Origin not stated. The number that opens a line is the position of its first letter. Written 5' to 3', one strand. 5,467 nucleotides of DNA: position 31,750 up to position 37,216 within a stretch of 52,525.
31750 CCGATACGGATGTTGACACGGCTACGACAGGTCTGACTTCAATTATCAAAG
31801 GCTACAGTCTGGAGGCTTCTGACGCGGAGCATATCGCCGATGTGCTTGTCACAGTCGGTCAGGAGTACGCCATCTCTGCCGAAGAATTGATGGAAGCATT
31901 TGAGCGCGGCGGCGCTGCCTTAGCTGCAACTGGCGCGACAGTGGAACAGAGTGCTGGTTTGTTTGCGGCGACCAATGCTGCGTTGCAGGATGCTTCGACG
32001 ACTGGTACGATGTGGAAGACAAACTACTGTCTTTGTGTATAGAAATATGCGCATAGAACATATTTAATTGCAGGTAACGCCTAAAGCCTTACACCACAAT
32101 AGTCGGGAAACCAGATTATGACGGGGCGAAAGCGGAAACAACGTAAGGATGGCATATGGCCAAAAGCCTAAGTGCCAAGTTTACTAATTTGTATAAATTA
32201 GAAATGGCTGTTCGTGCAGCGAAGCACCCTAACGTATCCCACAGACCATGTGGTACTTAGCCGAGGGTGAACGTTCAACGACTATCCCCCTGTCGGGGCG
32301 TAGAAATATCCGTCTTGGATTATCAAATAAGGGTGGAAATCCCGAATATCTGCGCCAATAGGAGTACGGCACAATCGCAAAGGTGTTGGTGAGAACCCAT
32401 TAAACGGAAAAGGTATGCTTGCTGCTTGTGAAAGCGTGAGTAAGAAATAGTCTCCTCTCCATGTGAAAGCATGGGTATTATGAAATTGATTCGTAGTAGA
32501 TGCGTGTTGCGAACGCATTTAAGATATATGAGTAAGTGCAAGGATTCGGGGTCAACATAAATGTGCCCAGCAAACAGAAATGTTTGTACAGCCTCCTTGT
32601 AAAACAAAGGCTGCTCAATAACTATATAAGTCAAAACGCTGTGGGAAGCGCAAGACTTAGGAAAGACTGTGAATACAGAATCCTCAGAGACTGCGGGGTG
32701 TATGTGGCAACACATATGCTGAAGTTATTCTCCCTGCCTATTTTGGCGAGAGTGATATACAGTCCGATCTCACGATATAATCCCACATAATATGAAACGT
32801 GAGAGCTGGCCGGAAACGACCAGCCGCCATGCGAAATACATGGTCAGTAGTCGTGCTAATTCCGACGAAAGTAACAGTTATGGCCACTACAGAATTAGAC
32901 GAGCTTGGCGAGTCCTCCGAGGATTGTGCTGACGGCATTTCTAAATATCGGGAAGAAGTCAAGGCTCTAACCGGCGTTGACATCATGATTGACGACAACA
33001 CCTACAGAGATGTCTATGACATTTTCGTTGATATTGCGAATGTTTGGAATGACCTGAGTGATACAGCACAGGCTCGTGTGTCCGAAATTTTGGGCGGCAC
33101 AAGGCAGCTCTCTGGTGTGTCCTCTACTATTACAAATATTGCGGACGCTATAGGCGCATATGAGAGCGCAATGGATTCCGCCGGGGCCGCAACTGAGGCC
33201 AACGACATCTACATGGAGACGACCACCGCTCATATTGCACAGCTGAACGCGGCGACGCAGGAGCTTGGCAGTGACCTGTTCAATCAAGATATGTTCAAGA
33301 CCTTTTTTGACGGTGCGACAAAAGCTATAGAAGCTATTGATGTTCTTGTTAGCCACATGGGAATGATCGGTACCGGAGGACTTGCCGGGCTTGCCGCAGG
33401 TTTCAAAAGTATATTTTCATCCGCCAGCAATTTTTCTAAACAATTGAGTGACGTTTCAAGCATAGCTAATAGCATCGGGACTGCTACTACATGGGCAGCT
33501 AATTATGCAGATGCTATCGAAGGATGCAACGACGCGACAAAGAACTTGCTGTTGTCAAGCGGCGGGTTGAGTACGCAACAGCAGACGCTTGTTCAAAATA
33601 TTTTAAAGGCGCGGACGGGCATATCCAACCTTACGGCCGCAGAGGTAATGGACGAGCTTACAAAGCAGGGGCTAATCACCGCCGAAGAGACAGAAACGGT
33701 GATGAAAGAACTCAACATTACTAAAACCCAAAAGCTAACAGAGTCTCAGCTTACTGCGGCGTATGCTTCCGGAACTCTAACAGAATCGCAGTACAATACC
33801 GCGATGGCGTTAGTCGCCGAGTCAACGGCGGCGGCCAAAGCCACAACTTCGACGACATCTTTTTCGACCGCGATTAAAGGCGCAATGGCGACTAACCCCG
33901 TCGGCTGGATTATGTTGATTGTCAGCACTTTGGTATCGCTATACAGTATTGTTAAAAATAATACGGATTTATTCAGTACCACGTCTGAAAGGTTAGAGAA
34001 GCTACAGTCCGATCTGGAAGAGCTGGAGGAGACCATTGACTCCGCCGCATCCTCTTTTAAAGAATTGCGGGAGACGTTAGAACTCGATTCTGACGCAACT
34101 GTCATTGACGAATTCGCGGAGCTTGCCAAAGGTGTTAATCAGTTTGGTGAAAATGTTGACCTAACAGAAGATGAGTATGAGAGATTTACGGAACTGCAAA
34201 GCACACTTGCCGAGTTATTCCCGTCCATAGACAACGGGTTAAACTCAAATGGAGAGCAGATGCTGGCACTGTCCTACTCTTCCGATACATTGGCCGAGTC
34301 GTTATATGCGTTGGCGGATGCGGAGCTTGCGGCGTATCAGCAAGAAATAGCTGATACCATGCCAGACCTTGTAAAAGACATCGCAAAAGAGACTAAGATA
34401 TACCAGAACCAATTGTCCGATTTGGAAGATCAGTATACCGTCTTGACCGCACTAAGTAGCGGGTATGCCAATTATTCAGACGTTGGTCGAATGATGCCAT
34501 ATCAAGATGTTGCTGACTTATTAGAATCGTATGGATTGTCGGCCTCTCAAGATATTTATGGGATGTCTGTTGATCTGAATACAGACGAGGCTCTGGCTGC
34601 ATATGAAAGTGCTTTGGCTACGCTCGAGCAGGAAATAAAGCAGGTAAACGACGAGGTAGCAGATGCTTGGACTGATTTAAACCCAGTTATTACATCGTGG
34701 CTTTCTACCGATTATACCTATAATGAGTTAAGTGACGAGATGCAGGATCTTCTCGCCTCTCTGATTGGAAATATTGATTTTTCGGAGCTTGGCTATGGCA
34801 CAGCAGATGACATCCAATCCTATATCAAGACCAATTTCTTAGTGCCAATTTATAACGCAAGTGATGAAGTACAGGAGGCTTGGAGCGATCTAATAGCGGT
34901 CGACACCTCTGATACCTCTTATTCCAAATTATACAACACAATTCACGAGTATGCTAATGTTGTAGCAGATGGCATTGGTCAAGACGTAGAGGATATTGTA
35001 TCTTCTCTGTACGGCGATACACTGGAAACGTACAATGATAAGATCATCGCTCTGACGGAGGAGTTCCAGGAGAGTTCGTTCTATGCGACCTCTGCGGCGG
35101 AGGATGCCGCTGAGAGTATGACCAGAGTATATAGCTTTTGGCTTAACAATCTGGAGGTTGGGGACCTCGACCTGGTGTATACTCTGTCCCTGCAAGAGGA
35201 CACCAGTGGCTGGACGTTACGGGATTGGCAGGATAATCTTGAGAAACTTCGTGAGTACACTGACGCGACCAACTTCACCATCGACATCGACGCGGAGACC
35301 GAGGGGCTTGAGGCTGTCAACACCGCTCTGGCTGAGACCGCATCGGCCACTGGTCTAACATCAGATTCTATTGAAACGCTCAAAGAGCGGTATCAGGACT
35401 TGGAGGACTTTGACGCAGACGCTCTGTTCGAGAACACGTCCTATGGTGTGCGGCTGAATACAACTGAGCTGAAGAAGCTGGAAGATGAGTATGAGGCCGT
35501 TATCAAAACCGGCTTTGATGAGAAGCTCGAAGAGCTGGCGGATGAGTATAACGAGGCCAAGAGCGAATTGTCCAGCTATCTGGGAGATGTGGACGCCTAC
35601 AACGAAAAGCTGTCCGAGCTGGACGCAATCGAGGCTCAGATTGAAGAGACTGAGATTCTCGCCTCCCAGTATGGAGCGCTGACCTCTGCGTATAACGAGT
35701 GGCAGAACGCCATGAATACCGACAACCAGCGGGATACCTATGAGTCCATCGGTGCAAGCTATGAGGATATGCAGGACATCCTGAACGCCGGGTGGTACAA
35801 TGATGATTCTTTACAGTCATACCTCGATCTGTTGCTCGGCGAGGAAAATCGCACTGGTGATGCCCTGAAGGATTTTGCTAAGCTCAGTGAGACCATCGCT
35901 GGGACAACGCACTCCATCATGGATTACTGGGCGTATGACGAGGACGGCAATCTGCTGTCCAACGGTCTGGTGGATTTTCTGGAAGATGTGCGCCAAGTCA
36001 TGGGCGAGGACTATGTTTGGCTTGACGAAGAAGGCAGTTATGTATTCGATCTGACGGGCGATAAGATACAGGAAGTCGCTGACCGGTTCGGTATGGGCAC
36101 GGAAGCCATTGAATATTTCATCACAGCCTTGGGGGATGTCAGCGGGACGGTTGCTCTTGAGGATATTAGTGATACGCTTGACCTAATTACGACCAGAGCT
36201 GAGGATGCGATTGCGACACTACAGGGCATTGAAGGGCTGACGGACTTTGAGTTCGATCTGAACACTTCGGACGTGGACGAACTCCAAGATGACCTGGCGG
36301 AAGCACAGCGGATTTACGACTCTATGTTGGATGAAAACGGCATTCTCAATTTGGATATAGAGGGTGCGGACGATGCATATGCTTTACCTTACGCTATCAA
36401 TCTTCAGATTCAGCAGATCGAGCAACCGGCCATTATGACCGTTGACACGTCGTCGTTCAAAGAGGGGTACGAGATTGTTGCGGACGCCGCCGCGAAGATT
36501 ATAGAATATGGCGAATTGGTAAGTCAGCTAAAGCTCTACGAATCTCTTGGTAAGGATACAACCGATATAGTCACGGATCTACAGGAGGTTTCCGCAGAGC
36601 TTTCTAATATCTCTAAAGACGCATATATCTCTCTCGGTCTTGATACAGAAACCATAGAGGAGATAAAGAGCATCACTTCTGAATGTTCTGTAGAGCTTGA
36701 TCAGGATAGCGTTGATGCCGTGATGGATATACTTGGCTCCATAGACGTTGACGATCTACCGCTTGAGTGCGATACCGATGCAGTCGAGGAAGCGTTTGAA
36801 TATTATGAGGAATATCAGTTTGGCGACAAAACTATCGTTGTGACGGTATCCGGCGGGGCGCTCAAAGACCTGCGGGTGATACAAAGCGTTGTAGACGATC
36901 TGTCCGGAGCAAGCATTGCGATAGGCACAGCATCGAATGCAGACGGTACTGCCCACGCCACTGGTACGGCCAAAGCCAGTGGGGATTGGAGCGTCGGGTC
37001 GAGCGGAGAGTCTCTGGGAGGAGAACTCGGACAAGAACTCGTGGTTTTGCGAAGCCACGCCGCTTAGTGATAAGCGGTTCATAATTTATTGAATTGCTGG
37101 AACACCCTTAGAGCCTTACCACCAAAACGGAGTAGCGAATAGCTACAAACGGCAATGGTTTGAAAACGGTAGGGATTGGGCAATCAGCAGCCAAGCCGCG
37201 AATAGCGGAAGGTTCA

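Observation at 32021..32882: A 22-nt micro-exon between two back-to-back introns encodes the missing VSARIRG of the TMP core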

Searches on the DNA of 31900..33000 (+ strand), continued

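Call 24: search_rna_families(sources=[L011, L012], threshold=evalue, max_evalue=1)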
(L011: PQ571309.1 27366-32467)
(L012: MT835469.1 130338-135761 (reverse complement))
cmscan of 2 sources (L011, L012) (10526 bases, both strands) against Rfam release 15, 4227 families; matches with E-value up to 1: 1.
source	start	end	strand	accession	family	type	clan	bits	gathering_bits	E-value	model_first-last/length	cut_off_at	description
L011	3675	3796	+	RF01087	PK-repZ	Cis-reg;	-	20.2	44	0.78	1-150/150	no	Pseudoknot of the regulatory region of the repZ gene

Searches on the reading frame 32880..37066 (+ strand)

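Call 5: search_protein_families(library=pfam, proteins=[window:32880-37066:+], max_evalue=0.1)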
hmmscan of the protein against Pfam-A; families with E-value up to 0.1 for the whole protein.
window:32880-37066:+ (1395 aa): 4 families
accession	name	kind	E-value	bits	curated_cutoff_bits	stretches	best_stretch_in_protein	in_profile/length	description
PF11802.13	CENP-K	-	0.0045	17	27.2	0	831-926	55-149/263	Centromere-associated protein K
PF20667.3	Sec10_N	-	0.017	15.7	27.4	0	171-203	47-79/118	Exocyst complex component Sec10, N-terminal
PF09712.15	PHA_synth_III_E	-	0.017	14.8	25.7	0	568-707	84-216/311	Poly(R)-hydroxyalkanoic acid synthase subunit (PHA_synth_III_E)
PF24073.1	DUF7365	-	0.053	14.1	27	0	342-391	11-61/101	Coiled-coil region of unknown function (DUF7365)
